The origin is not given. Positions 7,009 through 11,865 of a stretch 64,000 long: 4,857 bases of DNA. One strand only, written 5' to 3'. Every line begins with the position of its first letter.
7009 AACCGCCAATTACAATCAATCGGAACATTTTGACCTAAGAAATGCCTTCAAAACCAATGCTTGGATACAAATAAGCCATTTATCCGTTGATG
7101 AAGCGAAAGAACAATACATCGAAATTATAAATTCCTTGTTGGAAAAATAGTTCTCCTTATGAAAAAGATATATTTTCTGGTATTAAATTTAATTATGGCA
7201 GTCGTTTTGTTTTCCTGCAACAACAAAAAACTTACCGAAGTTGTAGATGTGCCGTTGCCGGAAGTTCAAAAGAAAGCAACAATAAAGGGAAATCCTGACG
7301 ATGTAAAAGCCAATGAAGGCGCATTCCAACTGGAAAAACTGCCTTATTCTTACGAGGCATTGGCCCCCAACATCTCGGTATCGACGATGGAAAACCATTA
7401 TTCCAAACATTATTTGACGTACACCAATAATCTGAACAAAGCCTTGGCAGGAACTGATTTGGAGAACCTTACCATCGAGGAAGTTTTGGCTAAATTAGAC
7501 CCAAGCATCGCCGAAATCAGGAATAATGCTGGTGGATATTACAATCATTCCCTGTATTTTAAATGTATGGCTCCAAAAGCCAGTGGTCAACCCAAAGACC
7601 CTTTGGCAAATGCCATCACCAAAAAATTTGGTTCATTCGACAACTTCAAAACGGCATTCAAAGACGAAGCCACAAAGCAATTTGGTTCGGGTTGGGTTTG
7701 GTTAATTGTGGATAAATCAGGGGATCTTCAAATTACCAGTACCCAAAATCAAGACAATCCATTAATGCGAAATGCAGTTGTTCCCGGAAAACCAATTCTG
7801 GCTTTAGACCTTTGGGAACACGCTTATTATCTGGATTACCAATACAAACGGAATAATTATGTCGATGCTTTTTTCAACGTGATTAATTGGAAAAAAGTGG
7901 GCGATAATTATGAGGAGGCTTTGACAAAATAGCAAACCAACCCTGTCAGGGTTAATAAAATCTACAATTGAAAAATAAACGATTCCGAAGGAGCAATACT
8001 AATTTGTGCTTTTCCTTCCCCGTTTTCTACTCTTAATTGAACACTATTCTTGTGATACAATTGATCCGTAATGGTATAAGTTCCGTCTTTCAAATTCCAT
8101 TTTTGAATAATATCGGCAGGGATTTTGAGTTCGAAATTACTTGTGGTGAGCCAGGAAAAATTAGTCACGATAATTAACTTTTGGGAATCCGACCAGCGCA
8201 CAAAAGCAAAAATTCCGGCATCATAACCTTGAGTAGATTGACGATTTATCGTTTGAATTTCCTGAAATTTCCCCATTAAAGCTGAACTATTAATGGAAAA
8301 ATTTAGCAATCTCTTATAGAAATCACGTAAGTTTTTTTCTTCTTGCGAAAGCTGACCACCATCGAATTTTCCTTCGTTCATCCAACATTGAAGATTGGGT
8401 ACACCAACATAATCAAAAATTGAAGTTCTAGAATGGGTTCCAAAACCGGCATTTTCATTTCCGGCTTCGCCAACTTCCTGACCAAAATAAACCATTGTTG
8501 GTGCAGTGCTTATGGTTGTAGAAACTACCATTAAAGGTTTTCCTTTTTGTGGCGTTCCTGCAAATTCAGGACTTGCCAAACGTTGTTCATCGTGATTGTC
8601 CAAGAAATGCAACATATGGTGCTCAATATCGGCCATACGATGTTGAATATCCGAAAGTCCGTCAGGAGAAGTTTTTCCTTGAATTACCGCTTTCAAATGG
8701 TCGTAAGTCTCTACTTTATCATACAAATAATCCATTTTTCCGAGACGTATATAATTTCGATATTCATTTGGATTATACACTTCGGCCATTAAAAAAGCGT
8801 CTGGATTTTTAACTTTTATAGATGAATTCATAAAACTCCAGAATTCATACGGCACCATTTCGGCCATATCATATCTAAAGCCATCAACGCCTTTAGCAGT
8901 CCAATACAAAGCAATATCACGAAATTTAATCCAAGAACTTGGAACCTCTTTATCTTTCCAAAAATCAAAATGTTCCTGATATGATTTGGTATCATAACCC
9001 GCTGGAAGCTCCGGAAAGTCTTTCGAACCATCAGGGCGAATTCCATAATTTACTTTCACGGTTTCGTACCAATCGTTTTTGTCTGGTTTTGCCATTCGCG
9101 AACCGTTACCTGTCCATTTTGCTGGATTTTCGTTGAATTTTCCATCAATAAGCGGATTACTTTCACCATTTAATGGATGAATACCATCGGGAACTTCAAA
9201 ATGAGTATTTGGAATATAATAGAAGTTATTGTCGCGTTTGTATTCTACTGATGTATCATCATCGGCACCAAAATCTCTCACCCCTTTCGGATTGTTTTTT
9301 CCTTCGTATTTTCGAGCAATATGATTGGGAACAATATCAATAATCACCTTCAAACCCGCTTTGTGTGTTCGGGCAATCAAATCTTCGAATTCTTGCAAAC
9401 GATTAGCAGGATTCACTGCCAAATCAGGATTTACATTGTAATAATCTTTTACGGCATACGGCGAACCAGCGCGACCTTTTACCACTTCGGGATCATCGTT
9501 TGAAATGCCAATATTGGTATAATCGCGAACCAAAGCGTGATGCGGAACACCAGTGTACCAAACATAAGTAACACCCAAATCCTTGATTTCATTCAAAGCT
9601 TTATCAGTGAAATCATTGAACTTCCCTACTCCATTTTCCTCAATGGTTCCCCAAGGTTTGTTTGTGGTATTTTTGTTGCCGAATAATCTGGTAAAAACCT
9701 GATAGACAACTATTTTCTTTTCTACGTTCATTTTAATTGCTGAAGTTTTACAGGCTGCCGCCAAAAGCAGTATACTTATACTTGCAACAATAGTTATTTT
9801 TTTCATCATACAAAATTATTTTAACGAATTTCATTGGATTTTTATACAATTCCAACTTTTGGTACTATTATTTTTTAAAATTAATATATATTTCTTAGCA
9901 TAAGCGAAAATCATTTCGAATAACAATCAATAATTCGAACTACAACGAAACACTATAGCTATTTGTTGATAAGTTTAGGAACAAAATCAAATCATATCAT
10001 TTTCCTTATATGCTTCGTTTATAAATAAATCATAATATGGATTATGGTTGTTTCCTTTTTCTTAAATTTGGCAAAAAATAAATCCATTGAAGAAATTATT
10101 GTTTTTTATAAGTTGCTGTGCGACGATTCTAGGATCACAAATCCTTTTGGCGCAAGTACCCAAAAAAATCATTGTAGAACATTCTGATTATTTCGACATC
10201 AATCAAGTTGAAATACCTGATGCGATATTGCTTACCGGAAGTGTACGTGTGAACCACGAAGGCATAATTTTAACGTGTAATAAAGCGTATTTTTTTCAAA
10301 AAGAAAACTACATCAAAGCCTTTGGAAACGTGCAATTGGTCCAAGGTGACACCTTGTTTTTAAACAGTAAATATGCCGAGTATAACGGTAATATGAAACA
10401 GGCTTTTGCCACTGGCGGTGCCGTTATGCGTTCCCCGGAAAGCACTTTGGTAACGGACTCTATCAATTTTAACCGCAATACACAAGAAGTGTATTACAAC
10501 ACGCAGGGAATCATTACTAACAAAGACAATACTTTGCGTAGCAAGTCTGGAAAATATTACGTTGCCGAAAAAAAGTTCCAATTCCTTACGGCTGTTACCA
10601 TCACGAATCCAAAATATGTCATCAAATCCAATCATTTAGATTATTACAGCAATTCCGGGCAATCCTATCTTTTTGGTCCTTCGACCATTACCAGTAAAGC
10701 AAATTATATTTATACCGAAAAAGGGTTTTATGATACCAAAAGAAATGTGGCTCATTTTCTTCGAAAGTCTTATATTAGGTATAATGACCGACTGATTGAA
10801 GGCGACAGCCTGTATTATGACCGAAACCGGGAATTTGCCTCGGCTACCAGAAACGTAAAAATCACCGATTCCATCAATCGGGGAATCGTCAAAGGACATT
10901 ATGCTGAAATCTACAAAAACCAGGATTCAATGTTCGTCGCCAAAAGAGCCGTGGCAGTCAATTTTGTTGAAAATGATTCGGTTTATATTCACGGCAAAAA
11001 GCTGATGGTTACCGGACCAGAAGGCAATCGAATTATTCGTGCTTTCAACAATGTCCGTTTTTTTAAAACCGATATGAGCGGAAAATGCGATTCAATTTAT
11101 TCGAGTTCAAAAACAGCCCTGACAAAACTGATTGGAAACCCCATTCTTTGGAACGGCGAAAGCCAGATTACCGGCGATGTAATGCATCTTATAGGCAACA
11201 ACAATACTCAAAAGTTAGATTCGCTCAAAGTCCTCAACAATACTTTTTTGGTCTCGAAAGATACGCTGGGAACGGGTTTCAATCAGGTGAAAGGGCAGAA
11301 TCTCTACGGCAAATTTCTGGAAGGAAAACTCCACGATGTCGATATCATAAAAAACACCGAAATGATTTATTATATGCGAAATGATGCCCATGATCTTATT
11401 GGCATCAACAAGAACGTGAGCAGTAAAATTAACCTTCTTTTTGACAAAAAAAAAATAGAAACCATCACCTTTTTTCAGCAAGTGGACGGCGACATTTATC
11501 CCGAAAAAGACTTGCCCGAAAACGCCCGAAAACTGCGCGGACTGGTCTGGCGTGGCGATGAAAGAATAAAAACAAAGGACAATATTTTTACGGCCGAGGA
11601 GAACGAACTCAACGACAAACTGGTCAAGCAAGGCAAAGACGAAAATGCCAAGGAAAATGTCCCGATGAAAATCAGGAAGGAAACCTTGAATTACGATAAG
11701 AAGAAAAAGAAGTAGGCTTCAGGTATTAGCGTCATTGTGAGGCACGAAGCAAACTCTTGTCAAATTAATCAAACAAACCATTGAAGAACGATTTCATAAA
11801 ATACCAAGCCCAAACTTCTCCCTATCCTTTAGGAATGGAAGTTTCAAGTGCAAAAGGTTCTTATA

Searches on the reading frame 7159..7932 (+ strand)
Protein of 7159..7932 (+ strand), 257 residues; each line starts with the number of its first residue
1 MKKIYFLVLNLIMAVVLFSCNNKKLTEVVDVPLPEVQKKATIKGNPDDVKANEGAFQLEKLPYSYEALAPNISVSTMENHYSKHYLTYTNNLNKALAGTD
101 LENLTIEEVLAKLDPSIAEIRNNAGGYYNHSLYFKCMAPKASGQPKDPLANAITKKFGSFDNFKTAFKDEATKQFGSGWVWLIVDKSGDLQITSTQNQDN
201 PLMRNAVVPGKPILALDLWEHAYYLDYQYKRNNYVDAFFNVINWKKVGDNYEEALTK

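Call 64: search_protein_families(library=pfam, proteins=[window:7159-7932:+], max_evalue=0.00001)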
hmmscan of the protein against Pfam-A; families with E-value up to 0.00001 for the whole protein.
window:7159-7932:+ (257 aa): 2 families
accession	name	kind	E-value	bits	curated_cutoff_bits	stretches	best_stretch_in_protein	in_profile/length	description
PF02777.23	Sod_Fe_C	-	1.7e-41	140.8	20.9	1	146-248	2-100/102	Iron/manganese superoxide dismutases, C-terminal domain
PF00081.27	Sod_Fe_N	-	3.1e-25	88.9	27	1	56-138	2-82/82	Iron/manganese superoxide dismutases, alpha-hairpin domain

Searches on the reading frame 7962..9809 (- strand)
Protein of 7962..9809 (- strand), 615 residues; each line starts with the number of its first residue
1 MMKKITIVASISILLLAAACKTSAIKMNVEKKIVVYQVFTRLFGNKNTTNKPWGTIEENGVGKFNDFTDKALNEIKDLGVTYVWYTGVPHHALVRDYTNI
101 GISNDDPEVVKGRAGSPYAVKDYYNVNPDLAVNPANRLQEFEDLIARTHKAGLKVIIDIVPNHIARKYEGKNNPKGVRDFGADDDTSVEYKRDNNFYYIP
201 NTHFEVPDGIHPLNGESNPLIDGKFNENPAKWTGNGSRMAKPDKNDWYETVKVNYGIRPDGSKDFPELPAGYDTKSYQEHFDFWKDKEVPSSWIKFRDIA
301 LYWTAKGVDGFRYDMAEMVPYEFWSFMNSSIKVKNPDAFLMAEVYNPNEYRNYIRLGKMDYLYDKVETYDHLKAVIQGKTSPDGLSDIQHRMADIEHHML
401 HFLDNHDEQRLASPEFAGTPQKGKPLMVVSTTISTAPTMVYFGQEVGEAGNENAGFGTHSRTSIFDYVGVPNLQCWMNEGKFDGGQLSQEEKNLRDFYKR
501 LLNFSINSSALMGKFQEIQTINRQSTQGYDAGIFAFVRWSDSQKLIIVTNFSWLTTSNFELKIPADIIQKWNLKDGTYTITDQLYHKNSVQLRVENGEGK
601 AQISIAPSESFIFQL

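Call 64: search_protein_families(library=pfam, proteins=[window:7962-9809:-], max_evalue=0.00001)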
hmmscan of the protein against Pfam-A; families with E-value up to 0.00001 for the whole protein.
window:7962-9809:- (615 aa): 1 family
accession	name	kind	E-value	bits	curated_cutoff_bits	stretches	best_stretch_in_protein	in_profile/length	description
PF00128.31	Alpha-amylase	-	1.3e-21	77.8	22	1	37-453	1-364/446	Alpha amylase, catalytic domain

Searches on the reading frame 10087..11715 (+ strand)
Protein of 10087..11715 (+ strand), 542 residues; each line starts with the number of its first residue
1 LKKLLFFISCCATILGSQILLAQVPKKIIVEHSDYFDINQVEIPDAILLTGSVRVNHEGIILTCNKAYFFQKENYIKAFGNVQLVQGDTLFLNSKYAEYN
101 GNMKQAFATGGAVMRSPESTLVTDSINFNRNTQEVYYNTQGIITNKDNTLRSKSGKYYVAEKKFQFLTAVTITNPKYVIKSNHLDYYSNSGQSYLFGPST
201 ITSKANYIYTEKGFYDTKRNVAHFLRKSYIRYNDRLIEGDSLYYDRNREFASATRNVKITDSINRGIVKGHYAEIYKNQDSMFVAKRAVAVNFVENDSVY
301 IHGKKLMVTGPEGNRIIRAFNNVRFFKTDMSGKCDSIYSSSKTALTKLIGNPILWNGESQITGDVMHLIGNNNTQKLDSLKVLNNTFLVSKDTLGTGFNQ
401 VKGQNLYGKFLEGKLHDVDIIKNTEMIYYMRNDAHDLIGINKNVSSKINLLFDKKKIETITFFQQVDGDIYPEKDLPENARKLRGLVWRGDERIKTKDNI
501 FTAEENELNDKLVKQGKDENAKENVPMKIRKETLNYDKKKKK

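Call 64: search_protein_families(library=pfam, proteins=[window:10087-11715:+], max_evalue=0.00001)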
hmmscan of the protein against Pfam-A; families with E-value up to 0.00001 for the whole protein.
window:10087-11715:+ (542 aa): 2 families
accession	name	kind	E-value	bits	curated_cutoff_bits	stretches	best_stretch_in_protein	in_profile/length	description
PF13100.11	OstA_2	-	2.4e-43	147.9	21.2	1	26-181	2-157/158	OstA-like protein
PF03968.19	LptD_N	-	7.2e-08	33.1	20.4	0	237-367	2-106/113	LptA/(LptD N-terminal domain) LPS transport protein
